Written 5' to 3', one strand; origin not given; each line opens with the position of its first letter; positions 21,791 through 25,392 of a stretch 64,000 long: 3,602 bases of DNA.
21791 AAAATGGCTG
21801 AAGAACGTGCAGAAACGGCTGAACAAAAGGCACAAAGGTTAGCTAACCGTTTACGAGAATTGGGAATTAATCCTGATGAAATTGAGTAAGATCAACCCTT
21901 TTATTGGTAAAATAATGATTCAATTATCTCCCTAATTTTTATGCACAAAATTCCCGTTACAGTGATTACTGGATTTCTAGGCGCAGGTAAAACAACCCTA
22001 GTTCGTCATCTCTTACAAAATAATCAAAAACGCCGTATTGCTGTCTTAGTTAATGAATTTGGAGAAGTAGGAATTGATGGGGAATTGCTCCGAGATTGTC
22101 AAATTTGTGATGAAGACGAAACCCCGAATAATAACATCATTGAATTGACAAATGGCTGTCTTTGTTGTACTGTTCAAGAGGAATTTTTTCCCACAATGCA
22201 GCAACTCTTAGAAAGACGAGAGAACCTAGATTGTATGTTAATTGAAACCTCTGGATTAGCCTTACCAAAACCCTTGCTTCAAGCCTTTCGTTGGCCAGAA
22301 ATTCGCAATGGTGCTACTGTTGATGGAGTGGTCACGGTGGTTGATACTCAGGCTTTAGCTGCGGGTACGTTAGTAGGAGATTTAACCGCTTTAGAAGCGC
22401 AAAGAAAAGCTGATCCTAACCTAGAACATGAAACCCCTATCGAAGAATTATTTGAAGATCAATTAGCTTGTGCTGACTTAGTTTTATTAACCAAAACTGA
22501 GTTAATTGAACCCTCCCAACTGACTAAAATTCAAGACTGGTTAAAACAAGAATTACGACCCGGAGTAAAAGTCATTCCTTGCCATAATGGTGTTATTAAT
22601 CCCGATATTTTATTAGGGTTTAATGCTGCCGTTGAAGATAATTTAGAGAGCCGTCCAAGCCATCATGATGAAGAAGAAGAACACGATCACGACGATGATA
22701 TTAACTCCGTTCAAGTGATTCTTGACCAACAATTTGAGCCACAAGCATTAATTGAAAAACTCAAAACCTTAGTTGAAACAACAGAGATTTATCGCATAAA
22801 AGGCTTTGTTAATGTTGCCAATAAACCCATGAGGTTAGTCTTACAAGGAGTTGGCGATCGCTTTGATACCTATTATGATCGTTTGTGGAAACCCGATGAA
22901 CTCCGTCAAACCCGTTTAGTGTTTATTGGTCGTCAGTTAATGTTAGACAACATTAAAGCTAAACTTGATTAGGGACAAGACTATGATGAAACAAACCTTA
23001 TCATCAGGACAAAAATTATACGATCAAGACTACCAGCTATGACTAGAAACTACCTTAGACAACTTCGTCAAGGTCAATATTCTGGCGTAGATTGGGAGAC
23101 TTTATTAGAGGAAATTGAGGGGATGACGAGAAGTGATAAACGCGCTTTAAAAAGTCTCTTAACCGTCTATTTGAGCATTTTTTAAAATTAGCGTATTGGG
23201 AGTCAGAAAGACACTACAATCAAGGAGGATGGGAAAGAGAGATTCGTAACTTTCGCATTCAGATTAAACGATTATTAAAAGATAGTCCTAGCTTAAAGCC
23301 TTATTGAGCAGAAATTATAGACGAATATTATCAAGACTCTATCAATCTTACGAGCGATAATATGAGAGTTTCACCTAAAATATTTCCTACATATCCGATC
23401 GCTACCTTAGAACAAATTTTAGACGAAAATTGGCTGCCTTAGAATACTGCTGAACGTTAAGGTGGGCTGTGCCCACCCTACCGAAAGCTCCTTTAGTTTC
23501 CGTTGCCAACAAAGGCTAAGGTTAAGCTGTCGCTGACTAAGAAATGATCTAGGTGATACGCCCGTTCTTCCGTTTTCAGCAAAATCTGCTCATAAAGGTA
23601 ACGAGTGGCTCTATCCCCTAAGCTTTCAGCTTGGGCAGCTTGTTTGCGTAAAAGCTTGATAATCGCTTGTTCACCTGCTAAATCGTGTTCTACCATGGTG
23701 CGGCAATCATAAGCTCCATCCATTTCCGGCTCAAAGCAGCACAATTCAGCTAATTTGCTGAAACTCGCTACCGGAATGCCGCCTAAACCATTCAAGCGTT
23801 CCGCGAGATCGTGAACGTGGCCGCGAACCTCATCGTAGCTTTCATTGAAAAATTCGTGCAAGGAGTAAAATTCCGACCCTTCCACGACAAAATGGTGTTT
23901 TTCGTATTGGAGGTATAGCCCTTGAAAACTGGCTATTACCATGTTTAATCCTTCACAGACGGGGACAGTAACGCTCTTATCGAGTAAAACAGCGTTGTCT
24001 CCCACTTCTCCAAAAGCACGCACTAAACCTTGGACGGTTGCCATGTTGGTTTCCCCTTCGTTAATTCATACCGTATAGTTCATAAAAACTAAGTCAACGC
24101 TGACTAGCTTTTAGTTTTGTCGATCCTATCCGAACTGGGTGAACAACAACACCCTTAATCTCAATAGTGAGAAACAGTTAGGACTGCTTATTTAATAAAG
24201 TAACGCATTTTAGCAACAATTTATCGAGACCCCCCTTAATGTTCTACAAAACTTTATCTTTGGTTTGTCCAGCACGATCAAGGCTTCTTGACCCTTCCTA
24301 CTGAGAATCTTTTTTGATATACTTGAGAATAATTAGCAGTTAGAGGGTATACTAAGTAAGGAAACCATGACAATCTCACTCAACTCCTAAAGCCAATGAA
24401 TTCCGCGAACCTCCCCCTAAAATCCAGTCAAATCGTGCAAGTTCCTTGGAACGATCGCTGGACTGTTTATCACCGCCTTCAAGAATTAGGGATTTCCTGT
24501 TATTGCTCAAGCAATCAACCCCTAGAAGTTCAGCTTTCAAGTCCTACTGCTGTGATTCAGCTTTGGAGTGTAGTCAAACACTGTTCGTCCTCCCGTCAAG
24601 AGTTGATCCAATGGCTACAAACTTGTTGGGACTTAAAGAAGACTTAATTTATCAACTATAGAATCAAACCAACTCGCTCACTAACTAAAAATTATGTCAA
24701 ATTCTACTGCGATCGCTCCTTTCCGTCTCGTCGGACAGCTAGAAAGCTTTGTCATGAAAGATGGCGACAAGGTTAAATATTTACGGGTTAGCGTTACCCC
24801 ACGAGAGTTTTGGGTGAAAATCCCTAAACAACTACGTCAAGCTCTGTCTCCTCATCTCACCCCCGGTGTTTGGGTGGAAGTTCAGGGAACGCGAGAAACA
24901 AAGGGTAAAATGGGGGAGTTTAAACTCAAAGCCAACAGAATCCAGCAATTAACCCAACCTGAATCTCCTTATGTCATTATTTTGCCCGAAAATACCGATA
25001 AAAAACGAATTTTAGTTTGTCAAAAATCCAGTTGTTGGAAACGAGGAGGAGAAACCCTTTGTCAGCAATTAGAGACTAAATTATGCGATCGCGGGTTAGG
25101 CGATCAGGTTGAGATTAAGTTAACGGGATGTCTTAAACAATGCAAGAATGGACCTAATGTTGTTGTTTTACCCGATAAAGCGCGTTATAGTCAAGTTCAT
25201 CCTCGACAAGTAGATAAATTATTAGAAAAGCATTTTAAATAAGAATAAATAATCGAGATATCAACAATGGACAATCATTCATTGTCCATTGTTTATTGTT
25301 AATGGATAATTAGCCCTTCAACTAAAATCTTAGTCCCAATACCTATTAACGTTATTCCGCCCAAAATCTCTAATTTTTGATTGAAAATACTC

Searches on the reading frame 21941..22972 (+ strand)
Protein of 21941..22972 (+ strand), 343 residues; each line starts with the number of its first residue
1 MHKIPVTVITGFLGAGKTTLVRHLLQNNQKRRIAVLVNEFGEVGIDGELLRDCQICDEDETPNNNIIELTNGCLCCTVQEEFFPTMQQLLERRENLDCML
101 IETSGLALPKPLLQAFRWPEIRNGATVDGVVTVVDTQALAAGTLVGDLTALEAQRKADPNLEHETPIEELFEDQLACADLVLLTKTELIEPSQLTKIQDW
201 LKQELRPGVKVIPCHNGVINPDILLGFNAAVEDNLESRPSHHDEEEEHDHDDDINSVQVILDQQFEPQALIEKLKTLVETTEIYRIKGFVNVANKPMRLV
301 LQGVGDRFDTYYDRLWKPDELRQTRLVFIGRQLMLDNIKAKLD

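Call 66: search_protein_families(library=pfam, proteins=[window:21941-22972:+], max_evalue=0.0001)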
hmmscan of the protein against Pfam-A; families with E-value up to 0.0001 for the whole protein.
window:21941-22972:+ (343 aa): 2 families
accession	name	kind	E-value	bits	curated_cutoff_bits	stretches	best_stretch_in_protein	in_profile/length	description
PF02492.25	cobW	-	2.8e-57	193.7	20.7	1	5-211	1-178/180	CobW/HypB/UreG, nucleotide-binding domain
PF07683.19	CobW_C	-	2.6e-19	69.3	22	1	254-343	1-91/94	Cobalamin synthesis protein cobW C-terminal domain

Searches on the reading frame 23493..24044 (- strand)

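Call 66: search_protein_families(library=pfam, proteins=[window:23493-24044:-], max_evalue=0.0001)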
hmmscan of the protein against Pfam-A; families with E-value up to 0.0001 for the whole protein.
window:23493-24044:- (183 aa): 1 family
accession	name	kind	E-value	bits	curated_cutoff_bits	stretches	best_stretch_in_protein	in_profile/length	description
PF00210.30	Ferritin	-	1.1e-28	100.4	24.5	1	31-170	2-137/142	Ferritin-like domain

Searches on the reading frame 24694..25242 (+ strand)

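Call 66: search_protein_families(library=pfam, proteins=[window:24694-25242:+], max_evalue=0.0001)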
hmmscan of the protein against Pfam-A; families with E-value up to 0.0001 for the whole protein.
window:24694-25242:+ (182 aa): 1 family
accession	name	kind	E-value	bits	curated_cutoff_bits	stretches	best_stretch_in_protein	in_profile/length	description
PF01257.25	2Fe-2S_thioredx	-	1.4e-07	31.9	24.8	1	99-179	61-143/145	Thioredoxin-like [2Fe-2S] ferredoxin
